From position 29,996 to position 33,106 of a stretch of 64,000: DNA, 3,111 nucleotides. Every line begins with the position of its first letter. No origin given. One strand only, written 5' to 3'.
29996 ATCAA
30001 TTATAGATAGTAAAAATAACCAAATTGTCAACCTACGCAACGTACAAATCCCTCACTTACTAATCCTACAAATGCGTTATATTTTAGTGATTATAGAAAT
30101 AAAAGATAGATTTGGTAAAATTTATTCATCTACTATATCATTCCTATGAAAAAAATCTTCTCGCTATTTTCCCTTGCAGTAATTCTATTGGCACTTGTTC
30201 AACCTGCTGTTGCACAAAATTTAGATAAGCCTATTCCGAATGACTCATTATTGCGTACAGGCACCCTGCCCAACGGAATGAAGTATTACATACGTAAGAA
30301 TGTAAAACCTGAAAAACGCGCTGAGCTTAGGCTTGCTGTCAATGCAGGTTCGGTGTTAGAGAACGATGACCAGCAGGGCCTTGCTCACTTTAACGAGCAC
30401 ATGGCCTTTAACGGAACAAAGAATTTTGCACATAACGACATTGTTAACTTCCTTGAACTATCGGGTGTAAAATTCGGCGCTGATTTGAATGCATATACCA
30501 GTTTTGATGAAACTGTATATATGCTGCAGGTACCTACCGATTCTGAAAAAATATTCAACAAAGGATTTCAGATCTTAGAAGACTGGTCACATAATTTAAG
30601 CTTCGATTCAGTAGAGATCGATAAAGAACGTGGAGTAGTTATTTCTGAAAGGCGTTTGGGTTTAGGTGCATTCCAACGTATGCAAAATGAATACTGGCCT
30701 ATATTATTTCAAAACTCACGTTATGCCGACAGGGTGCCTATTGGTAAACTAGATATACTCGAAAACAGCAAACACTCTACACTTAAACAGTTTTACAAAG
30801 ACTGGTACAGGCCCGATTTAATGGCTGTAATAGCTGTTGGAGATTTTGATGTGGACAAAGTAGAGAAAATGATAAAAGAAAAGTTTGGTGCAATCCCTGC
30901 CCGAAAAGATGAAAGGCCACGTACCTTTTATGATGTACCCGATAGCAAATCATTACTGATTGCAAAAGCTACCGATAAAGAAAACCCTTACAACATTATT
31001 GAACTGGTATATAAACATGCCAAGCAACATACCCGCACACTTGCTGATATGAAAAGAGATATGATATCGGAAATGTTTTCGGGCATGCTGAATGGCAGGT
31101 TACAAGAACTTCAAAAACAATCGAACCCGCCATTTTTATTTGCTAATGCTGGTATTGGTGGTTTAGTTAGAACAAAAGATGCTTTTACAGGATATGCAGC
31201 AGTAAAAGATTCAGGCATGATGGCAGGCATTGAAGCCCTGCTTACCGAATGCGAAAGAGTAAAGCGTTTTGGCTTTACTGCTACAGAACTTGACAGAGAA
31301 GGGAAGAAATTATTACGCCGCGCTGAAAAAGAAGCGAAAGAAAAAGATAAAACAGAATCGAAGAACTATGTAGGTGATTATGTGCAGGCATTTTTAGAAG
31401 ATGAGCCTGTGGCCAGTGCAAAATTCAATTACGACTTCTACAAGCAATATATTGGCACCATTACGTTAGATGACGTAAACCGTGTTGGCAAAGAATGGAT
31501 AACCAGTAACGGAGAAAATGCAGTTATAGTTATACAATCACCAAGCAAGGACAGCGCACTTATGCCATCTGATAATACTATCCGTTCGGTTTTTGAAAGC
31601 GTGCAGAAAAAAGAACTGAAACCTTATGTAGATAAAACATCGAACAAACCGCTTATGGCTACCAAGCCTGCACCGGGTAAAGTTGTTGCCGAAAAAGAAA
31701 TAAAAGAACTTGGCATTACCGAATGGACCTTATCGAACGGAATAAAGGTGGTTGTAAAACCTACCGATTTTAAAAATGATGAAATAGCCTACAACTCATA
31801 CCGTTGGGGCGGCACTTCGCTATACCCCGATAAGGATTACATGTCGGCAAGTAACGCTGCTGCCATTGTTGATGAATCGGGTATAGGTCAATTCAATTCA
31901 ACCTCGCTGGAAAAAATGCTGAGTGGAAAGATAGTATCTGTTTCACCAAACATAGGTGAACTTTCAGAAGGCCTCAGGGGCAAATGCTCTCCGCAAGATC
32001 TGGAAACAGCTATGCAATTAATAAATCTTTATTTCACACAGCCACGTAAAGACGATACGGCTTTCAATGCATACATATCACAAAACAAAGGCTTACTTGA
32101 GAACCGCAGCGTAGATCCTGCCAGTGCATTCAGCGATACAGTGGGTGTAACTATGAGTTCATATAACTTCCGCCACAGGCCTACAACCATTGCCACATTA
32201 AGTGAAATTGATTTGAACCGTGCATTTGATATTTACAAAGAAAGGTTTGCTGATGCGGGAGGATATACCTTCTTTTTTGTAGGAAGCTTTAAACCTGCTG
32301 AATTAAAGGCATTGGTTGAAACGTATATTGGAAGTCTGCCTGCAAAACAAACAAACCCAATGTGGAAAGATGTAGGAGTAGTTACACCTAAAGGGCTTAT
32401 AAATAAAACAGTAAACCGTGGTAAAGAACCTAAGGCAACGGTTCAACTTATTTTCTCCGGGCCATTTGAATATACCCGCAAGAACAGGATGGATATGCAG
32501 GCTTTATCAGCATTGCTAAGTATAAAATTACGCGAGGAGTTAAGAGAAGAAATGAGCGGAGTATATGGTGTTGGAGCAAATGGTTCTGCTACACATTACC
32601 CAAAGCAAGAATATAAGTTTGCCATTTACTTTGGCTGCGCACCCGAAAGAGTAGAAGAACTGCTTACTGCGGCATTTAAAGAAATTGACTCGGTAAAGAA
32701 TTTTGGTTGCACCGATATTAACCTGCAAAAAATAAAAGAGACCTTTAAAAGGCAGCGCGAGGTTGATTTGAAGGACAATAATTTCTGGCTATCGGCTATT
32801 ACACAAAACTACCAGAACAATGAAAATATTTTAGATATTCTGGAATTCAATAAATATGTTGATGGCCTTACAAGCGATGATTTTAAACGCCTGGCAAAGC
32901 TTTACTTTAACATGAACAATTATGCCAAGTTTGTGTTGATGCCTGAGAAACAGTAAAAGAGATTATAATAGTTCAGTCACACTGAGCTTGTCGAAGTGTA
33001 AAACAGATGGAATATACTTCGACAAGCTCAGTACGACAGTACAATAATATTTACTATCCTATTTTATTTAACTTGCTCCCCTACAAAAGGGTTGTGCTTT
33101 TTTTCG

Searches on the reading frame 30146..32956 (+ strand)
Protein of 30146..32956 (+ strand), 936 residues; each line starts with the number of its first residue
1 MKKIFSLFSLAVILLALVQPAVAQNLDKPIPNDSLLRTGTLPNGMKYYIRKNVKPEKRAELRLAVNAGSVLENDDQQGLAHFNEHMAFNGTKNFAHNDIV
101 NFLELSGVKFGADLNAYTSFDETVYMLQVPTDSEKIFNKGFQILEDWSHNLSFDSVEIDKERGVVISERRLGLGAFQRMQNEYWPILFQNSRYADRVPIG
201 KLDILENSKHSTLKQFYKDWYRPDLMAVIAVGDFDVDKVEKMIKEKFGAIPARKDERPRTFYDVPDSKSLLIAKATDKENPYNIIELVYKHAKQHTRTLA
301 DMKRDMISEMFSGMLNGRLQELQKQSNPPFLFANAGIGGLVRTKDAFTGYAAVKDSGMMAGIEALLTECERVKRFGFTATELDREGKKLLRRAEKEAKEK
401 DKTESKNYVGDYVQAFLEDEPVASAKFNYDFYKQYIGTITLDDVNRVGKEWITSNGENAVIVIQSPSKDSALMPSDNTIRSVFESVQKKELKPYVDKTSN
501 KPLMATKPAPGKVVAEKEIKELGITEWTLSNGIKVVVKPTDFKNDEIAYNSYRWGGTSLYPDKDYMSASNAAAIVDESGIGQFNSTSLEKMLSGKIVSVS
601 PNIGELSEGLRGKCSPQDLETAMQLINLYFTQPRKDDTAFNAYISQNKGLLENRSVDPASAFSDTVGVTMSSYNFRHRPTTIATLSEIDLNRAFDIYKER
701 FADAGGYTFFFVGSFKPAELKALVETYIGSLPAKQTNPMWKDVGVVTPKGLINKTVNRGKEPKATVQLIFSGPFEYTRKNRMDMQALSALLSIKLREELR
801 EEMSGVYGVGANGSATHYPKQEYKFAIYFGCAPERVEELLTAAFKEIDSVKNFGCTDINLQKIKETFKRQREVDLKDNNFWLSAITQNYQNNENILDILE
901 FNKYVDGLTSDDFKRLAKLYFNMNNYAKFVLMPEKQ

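Call 16: find_related_loci(query=window:30146-32956:+, collection=genome_contigs, flank=10000)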
Query window:30146-32956:+ (936 aa) in genome_contigs; peptide patterns used: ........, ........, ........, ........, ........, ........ (x = any residue, [..] = any of these).
599 stretches matched a pattern (row limit reached: there are more); 589 encode a relative of the query (tblastn E <= 1e-3); the best 80 are kept; 80 distinct loci.
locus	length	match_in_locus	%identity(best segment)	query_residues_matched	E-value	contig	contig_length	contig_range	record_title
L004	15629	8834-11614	55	8-935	0e+0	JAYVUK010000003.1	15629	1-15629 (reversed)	MAG: Bacteroidota bacterium isolate GL74_UP_metabinner_7 GL74_UP_metabinner_7_2, whole genome shotgun sequence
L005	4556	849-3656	57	1-935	0e+0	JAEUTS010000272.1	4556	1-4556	MAG: Bacteroidia bacterium isolate new MAG-335 k141_2215250, whole genome shotgun sequence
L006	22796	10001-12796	55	1-935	0e+0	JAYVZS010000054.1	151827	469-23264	MAG: Bacteroidota bacterium isolate GL91_DN_metabinner_3 GL91_DN_metabinner_3_53, whole genome shotgun sequence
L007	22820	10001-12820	66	1-936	0e+0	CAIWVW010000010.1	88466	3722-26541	MAG: uncultured Bacteroidetes bacterium isolate AM_bin-3948 genome assembly, contig: bin-3948:010/149, whole genome shot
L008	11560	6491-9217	53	25-934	0e+0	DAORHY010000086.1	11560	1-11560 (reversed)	MAG TPA_asm: Bacteroidia bacterium isolate AMR_MDS_5592 NODE_961_length_11560_cov_6.817036, whole genome shotgun sequenc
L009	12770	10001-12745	53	20-934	0e+0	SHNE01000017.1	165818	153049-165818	MAG: Bacteroidetes bacterium isolate Bin7_1 c_000000000030, whole genome shotgun sequence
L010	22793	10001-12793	52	1-935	0e+0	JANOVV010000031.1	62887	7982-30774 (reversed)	MAG: Bacteroidota bacterium isolate VAR_35_metabat_555 VAR_35_k141_2480378, whole genome shotgun sequence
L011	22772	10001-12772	52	7-934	0e+0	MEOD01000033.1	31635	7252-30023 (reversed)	MAG: Bacteroidetes bacterium GWF2_29_10 gwf2_scaffold_1887, whole genome shotgun sequence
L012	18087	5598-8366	51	5-932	0e+0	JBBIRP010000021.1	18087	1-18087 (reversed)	MAG: Ignavibacteriales bacterium isolate PFF170222_bin_352 NODE_351_length_18087_cov_4.050632, whole genome shotgun sequ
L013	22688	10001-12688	50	38-935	0e+0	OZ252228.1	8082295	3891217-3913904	MAG: Candidatus Latescibacterota bacterium isolate 2d5a3a6b-ac94-4199-888f-c4fbb53c5f42 genome assembly, chromosome: 1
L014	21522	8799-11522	51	25-934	0e+0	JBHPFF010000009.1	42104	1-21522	Candidatus Latescibacterota bacterium isolate SAG AM-311-I19 NODE_9_length_42104_cov_31.853718, whole genome shotgun seq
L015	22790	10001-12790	53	1-935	0e+0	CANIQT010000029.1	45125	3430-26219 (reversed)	MAG: Bacteroidetes bacterium isolate RH-15aug16-189 genome assembly, contig: RH-15aug16-C1410, whole genome shotgun sequ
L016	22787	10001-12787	49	8-934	0e+0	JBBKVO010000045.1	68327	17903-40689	MAG: Bacteroidia bacterium isolate metabat_bins.63 k119_2186841, whole genome shotgun sequence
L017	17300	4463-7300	48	1-936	0e+0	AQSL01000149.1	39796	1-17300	Candidatus Latescibacter anaerobius SCGC AAA252-E07 A252E7DRAFT_contig_15_0.16_C, whole genome shotgun sequence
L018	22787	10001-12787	50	1-933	0e+0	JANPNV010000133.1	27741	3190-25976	MAG: Bacteroidota bacterium isolate VAR_87_metabat_208 VAR_87_k141_1707601, whole genome shotgun sequence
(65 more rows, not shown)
